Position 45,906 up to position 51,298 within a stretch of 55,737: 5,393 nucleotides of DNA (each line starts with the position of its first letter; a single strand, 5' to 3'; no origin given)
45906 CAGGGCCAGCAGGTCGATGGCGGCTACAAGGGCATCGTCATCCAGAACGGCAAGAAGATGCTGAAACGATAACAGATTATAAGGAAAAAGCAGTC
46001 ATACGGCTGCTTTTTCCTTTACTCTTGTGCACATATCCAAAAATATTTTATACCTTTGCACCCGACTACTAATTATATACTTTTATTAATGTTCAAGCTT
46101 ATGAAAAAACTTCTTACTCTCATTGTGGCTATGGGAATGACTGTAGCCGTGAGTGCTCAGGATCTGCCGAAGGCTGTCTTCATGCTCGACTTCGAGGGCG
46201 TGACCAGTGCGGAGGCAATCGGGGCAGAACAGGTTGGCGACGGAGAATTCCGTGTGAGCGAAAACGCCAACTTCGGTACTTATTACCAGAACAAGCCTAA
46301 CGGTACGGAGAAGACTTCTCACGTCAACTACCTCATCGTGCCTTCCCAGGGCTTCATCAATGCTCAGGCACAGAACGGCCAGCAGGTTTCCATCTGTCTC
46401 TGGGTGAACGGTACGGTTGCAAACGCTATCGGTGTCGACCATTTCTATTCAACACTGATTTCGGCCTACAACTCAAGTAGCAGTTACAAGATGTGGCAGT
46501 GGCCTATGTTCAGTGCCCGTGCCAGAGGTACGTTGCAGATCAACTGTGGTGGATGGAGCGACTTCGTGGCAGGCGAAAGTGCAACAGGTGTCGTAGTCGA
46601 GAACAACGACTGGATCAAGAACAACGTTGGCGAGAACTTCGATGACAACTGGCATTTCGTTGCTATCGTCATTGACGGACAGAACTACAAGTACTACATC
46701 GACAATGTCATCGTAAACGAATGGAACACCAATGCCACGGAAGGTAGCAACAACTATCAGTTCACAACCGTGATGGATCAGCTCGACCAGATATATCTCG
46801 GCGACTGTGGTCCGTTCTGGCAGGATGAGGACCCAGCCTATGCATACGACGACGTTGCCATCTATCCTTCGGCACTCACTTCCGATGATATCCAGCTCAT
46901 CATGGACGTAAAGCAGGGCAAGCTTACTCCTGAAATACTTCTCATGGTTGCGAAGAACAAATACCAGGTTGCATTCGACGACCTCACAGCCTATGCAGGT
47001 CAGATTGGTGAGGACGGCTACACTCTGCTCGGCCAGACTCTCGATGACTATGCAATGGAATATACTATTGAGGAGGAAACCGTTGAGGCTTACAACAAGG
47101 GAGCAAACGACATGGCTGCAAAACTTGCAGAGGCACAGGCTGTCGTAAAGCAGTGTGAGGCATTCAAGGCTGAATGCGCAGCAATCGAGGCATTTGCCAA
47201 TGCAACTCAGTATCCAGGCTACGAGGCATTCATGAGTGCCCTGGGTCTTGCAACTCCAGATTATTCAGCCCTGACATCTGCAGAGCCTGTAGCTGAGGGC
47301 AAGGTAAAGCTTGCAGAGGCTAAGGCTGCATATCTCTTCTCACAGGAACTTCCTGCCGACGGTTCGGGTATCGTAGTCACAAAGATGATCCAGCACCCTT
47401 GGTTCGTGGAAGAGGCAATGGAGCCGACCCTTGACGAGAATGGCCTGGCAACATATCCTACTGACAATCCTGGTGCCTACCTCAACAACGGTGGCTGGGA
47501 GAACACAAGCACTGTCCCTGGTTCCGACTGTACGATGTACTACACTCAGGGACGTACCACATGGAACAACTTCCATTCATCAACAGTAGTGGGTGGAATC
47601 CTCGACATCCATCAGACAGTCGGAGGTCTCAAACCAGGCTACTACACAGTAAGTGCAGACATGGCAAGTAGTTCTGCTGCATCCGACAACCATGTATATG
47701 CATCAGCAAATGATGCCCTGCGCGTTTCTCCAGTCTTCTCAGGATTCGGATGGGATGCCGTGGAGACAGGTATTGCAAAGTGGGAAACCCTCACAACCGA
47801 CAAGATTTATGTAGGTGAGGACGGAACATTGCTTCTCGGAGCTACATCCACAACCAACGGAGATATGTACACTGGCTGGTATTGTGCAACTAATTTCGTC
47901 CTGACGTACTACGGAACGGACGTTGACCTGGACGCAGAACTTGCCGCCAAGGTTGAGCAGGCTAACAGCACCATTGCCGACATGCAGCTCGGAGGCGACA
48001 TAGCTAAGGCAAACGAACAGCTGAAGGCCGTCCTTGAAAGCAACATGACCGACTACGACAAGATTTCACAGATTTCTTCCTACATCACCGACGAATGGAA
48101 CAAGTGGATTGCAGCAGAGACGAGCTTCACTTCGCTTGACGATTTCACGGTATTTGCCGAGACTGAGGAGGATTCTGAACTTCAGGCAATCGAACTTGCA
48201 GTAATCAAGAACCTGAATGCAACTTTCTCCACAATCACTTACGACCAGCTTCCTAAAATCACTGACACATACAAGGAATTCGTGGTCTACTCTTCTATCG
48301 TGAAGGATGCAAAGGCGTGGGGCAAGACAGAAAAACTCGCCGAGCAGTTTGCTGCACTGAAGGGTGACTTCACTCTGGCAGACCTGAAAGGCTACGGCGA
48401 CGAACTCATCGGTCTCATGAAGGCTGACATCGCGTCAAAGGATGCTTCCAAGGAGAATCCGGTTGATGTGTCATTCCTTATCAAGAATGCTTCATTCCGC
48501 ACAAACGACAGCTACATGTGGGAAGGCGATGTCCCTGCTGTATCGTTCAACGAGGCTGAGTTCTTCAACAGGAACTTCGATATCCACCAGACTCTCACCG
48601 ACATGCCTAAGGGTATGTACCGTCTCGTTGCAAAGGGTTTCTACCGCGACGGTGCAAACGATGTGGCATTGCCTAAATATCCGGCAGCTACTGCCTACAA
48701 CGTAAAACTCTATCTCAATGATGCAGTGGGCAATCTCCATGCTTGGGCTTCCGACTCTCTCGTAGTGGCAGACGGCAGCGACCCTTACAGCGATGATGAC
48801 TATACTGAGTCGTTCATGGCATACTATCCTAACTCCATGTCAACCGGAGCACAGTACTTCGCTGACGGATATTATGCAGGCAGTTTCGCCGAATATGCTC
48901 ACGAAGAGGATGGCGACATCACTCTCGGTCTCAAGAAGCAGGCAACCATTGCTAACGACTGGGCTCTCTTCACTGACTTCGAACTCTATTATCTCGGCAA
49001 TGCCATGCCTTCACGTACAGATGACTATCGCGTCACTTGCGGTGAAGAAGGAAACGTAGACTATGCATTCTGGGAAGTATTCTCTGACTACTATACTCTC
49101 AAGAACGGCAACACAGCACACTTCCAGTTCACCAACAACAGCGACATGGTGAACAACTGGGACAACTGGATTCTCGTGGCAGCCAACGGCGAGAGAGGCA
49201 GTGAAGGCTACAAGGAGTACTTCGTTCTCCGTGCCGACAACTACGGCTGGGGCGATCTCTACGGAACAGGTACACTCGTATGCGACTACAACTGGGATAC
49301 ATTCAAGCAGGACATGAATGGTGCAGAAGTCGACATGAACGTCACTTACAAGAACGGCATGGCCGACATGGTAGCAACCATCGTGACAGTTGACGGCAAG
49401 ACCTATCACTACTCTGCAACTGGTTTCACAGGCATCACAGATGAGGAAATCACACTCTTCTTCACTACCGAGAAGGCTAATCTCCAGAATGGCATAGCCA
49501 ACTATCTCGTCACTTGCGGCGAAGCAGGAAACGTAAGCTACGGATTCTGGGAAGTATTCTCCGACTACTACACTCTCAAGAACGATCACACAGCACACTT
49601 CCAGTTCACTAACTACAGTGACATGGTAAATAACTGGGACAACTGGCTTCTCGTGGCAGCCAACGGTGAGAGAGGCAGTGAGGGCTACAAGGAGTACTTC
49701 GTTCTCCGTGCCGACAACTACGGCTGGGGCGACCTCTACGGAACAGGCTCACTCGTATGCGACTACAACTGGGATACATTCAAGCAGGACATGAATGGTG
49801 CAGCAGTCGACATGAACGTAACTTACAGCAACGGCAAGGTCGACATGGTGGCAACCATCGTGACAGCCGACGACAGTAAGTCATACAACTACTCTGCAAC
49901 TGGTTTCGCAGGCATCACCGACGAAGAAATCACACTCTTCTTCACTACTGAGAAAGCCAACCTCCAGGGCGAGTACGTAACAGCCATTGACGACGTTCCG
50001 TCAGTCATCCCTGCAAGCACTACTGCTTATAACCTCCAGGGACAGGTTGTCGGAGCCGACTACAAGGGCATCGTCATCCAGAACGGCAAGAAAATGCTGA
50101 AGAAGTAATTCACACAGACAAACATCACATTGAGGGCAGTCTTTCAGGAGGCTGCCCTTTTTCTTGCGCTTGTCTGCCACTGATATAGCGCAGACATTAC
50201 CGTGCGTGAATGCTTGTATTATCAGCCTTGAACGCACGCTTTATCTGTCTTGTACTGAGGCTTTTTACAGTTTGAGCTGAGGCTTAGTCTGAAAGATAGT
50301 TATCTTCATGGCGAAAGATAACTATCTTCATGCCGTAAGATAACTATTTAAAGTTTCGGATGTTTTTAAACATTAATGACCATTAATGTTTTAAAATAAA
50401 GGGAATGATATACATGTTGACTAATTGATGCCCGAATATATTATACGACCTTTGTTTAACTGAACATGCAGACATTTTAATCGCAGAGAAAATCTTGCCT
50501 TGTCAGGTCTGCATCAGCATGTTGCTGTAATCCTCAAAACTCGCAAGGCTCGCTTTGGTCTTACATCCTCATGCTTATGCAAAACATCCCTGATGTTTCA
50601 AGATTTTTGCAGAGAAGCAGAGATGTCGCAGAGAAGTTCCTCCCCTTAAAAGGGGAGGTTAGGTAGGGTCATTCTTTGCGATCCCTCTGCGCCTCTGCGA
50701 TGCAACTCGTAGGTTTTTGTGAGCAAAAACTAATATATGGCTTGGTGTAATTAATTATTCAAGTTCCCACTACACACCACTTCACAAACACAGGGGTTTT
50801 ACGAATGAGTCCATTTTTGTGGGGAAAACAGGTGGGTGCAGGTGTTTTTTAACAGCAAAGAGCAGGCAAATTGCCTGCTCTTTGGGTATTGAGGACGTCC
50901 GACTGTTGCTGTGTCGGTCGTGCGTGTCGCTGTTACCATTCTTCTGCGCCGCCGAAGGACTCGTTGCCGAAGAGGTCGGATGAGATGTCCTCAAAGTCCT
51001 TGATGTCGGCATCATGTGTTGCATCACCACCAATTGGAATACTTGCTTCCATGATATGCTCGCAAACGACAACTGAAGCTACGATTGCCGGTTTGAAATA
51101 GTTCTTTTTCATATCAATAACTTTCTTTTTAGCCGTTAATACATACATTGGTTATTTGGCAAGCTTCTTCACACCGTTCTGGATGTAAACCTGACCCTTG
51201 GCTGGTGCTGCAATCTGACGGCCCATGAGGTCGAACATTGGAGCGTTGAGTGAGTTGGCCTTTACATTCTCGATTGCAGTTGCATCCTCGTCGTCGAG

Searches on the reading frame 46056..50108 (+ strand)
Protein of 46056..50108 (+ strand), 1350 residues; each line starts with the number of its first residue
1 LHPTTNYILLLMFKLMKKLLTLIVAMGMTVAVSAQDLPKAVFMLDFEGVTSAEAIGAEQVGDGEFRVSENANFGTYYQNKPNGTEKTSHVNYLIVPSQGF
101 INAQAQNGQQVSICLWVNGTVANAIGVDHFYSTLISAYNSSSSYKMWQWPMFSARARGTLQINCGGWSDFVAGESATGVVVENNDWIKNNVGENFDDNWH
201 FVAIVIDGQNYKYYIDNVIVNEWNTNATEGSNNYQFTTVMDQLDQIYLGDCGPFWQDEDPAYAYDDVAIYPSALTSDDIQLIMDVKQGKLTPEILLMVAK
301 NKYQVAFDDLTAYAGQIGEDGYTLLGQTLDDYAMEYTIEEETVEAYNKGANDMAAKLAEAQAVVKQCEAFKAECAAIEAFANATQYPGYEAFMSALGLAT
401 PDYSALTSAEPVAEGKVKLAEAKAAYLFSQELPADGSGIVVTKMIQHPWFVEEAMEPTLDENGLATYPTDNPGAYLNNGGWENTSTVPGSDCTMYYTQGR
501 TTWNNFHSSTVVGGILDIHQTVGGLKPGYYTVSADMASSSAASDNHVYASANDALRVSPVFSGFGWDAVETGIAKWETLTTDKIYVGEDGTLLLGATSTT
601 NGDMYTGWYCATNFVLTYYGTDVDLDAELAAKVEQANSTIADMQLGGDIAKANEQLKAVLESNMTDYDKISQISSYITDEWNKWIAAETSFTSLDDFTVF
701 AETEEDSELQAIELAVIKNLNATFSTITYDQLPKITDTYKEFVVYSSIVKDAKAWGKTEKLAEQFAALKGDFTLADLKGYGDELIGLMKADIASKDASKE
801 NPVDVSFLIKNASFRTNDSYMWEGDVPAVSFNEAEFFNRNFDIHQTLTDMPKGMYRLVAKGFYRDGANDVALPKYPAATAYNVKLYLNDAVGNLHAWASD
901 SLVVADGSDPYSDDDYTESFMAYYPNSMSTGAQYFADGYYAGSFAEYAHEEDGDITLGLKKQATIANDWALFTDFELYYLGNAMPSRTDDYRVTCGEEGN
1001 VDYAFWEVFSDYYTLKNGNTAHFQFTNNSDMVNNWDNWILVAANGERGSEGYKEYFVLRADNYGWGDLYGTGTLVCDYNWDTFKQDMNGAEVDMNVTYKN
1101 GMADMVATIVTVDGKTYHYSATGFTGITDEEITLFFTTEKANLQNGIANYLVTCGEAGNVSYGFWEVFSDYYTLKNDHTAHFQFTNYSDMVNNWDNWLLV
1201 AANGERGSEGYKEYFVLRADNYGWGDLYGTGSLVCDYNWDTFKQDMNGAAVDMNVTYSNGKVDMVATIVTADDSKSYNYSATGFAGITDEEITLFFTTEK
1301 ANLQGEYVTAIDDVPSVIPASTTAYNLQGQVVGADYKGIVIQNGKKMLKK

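Call 9: search_protein_families(library=pfam, proteins=[window:46056-50108:+], max_evalue=0.01)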
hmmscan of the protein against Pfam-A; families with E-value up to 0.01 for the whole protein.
window:46056-50108:+ (1350 aa): 0 families

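Call 10: search_protein_families(library=ncbifam, proteins=[window:46056-50108:+], max_evalue=1)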
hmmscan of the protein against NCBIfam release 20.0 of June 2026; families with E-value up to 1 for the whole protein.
window:46056-50108:+ (1350 aa): 2 families
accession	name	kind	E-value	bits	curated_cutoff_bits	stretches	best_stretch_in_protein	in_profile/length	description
TIGR02792.1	PCA_ligA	equivalog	0.053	13.9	108.6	0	1091-1132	60-102/117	protocatechuate 4,5-dioxygenase subunit alpha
NF038029.1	LP_plasma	domain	0.83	10.2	24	0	16-33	1-18/24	lipoprotein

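Call 88: list_cluster_members(proteins=[window:46056-50105:+, window:46089-50105:+, window:46101-50105:+, window:41137-42975:+])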
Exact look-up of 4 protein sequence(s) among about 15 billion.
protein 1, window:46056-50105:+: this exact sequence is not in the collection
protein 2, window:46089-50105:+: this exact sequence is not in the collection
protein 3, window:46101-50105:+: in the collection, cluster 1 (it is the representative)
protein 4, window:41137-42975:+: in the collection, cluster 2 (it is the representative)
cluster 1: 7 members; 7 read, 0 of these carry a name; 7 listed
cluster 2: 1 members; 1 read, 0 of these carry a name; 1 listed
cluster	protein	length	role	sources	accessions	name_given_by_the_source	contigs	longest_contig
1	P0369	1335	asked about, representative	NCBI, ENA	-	-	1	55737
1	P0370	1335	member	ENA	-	-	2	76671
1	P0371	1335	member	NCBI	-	-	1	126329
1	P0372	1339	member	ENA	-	-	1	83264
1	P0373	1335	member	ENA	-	-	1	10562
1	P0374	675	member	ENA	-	-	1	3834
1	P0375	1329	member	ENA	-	-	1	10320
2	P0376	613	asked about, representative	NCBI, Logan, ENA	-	-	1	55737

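Call 89: find_encoding_contigs(protein=P0371, flank=10000, max_places=3)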
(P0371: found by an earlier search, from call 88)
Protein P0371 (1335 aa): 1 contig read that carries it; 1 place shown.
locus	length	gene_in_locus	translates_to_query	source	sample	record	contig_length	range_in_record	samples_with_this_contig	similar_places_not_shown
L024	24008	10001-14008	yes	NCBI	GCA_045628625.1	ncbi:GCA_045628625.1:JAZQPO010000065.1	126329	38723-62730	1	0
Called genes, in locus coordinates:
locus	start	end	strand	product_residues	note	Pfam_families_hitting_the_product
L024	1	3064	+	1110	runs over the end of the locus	PF13620:CarboxypepD_reg, PF13715:CarbopepD_reg_2, PF07715:Plug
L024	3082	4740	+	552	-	PF07980:SusD_RagB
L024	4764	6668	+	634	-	-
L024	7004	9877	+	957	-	PF13734:Inhibitor_I69, PF01640:Peptidase_C10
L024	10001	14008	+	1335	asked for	-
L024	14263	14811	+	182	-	-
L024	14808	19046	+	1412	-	PF07980:SusD_RagB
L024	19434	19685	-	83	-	-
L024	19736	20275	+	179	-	PF02417:Chromate_transp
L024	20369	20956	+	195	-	PF02417:Chromate_transp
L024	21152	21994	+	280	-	PF04962:KduI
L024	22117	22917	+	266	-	PF23441:SDR (weak), PF00106:adh_short, PF08659:KR, PF13561:adh_short_C2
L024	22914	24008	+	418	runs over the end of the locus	PF16153:DUF4861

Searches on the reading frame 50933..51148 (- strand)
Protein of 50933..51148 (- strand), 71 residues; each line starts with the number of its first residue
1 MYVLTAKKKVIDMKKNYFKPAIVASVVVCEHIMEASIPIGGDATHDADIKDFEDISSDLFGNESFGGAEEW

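Call 9: search_protein_families(library=pfam, proteins=[window:50933-51148:-], max_evalue=0.01)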
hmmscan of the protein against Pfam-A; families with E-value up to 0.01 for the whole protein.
window:50933-51148:- (71 aa): 0 families

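Call 10: search_protein_families(library=ncbifam, proteins=[window:50933-51148:-], max_evalue=1)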
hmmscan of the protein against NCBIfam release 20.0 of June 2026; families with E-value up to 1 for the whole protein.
window:50933-51148:- (71 aa): 0 families

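Call 25: find_encoding_contigs(protein=window:50933-51148:-, flank=10000, max_places=10)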
Protein window:50933-51148:- (71 aa): 1 contig read that carries it; 1 place shown.
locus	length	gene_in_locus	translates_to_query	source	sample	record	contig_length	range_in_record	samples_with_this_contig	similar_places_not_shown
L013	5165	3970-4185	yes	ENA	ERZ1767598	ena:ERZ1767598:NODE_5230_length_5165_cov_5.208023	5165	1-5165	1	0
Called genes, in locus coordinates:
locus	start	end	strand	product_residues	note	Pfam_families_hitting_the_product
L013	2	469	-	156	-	?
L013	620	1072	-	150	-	-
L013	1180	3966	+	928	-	PF13306:LRR_5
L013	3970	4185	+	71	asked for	-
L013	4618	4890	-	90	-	PF15738:YafQ_toxin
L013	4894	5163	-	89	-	?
